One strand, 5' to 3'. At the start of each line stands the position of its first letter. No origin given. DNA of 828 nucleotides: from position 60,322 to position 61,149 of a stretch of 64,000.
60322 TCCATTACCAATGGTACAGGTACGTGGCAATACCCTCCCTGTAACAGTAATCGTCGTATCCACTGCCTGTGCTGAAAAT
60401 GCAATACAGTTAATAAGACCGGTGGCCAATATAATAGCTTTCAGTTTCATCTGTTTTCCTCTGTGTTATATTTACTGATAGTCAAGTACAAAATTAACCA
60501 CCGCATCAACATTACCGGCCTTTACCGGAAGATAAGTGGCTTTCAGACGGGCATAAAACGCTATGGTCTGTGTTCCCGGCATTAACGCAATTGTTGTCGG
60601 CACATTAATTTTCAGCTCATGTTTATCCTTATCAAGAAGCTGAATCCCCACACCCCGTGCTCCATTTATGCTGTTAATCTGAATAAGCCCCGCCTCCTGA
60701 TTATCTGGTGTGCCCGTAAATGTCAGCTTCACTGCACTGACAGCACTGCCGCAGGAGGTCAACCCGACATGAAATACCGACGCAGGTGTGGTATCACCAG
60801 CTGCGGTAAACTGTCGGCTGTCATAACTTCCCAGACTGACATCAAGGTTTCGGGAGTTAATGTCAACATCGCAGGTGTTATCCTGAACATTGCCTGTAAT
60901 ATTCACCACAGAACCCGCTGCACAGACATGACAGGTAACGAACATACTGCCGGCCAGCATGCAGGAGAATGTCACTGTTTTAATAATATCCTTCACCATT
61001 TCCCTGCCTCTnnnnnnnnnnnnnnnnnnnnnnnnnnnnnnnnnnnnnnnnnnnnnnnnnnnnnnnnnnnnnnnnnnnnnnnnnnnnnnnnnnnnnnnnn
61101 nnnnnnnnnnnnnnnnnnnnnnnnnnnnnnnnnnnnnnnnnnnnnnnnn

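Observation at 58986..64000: S/F1C-type chaperone-usher fimbrial operon with a divergent FimH-like tip adhesin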

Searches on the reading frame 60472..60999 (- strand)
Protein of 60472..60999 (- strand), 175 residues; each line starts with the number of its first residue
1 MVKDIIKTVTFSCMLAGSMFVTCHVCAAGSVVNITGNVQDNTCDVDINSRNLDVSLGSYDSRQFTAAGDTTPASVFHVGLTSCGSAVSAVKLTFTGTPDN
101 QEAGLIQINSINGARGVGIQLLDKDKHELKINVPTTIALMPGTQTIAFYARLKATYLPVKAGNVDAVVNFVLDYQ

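Call 6: search_protein_families(proteins=[window:60472-60999:-], library=ncbifam)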
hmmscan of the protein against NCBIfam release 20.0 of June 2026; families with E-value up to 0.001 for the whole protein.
window:60472-60999:- (175 aa): 20 families
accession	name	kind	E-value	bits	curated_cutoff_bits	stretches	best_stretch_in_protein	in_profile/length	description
NF052362.1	FimF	equivalog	2.5e-43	147.6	200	1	15-175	9-175/175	type 1 fimbrial adaptor subunit FimF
NF011738.0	PRK15191.1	equivalog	7.6e-22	77.9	238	1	17-174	10-171/172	fimbrial protein BcfF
NF011741.1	PRK15194.1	equivalog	7e-21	75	140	1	12-174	13-184/185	type 1 fimbrial major subunit FimA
NF011737.0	PRK15190.1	equivalog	2.6e-20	72.8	240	1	32-174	30-180/181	fimbrial protein BcfE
NF052361.1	FimI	equivalog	1.9e-19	70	300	1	23-175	23-179/179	type 1 fimbrial minor subunit FimI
NF007402.0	PRK09934.1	equivalog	1.3e-18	67.4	168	1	27-174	23-170/171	fimbria assembly protein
NF011756.0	PRK15209.1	equivalog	1.4e-17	63.8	221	1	25-175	18-174/174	long polar fimbrial major subunit LpfA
NF011828.0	PRK15300.1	equivalog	3.6e-16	59.6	229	1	27-174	26-178/179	fimbrial protein StiA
NF011817.0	PRK15289.1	equivalog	1.8e-13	50.7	203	1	12-175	8-189/190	chaperone-usher fimbrial major subunit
NF011747.0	PRK15200.1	equivalog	1.1e-12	47.8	210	1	20-174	17-176/177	type 1 fimbrial protein subunit FimI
NF011821.1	PRK15293.1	equivalog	3.8e-11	43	300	1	11-175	15-185/185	fimbrial protein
NF052363.1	FimG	equivalog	3.9e-10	39.7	220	1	12-171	7-163/166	type 1 fimbrial minor subunit FimG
NF007276.0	PRK09733.1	equivalog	5.8e-10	39.3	189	1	6-175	8-183/183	fimbrial-like protein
NF011792.0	PRK15260.1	equivalog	1.4e-09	38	264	1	16-155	13-157/178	fimbrial protein SteF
NF011752.0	PRK15205.1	equivalog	2.2e-09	37.4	169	1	5-174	6-175/176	long polar fimbrial protein LpfE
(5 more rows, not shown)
